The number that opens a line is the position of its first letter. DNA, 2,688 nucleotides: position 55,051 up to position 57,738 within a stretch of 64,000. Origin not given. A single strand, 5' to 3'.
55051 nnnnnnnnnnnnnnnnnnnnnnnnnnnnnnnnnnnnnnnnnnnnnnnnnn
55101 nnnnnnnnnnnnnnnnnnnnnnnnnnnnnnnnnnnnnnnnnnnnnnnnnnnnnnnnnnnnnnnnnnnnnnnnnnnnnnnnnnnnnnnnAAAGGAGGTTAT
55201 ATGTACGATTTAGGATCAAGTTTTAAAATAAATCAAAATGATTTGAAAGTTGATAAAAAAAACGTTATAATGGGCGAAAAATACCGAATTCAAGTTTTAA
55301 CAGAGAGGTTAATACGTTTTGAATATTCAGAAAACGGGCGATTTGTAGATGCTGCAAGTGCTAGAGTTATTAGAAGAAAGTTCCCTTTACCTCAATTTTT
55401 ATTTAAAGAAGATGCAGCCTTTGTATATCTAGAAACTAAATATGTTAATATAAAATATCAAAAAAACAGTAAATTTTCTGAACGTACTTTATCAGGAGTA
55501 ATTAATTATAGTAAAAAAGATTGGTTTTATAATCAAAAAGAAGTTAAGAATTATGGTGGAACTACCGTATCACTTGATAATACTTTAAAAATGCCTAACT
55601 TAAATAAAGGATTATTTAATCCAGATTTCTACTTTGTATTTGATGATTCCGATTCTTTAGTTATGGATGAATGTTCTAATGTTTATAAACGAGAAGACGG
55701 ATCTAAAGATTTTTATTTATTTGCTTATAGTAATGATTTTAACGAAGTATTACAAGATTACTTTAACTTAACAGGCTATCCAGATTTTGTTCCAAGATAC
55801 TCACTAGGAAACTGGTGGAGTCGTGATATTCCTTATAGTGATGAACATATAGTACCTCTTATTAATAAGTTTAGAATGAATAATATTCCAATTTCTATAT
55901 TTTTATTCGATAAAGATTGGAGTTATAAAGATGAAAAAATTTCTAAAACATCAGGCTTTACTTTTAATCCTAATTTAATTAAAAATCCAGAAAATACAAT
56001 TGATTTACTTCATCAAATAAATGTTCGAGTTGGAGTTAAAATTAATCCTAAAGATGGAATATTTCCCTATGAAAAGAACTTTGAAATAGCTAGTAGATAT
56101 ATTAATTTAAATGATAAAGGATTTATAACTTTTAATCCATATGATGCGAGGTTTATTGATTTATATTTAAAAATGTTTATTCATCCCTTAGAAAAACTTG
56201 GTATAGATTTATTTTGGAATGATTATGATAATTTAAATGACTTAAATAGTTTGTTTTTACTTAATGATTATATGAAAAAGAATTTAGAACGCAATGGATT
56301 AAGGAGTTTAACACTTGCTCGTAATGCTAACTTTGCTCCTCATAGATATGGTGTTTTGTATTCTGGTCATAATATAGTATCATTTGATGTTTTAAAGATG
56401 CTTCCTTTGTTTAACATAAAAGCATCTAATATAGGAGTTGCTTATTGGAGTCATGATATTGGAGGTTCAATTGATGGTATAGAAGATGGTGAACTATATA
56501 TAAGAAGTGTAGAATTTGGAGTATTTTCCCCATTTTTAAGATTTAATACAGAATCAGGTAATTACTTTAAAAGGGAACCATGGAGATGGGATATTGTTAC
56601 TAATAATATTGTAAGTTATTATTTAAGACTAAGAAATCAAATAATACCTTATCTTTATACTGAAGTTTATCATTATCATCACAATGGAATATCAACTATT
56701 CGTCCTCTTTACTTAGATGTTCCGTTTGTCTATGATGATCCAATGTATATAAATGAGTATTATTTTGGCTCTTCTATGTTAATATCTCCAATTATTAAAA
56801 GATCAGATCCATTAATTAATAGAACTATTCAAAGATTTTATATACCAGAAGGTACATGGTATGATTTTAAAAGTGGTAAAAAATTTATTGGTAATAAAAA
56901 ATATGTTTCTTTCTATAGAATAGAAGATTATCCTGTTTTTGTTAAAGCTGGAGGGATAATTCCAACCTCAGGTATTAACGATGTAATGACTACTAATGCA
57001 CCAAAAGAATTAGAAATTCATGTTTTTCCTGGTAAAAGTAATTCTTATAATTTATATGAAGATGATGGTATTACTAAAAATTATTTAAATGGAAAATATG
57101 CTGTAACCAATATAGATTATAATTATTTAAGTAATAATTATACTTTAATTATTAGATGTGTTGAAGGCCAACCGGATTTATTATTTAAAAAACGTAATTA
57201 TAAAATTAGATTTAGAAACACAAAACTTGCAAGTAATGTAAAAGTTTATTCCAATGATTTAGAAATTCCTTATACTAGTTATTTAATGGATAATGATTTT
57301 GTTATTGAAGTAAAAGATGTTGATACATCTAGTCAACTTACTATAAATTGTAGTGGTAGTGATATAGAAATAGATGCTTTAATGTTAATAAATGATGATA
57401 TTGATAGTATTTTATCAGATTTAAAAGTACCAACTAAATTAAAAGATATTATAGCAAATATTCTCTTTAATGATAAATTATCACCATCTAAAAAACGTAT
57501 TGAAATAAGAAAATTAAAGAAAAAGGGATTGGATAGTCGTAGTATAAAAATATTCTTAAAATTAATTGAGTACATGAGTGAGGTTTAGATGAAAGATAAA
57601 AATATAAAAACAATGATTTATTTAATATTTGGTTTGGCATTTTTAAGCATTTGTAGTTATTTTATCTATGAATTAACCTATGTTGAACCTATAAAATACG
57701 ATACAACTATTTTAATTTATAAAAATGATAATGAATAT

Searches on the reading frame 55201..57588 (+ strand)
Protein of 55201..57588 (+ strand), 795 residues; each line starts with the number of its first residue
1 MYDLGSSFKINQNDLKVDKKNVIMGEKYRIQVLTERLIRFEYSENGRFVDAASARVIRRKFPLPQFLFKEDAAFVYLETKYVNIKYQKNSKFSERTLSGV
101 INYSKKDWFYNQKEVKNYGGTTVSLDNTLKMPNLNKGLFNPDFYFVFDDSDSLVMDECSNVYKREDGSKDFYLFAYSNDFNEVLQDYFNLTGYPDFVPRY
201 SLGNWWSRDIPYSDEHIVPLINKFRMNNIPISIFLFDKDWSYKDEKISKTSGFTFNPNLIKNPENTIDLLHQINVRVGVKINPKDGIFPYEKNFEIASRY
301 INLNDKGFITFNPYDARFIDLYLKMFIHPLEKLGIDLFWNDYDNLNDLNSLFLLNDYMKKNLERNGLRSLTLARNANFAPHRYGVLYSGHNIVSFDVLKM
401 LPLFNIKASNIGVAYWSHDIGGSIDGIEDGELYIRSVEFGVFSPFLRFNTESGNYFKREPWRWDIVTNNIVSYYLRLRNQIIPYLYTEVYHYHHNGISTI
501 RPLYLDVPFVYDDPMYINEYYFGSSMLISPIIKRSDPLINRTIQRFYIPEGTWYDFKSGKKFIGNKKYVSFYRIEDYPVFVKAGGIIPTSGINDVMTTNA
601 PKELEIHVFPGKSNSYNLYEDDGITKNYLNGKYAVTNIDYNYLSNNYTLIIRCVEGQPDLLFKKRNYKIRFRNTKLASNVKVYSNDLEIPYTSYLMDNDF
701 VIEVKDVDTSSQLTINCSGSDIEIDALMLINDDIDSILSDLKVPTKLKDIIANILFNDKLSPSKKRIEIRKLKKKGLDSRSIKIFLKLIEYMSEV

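Call 25: search_protein_families(library=pfam, proteins=[window:55201-57588:+], max_evalue=0.0001)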
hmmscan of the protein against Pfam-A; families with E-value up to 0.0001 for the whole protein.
window:55201-57588:+ (795 aa): 3 families
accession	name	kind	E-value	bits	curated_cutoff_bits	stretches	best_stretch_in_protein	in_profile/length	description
PF01055.32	Glyco_hydro_31_2nd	-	1e-38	133.9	23.5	1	195-487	2-327/328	Glycosyl hydrolases family 31 TIM-barrel domain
PF17137.9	DUF5110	-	2.9e-16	59.7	27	1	603-673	1-70/71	Domain of unknown function (DUF5110)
PF21365.3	Glyco_hydro_31_3rd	-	1.3e-14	54.9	24.4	1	497-587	2-87/87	Glycosyl hydrolase family 31 C-terminal domain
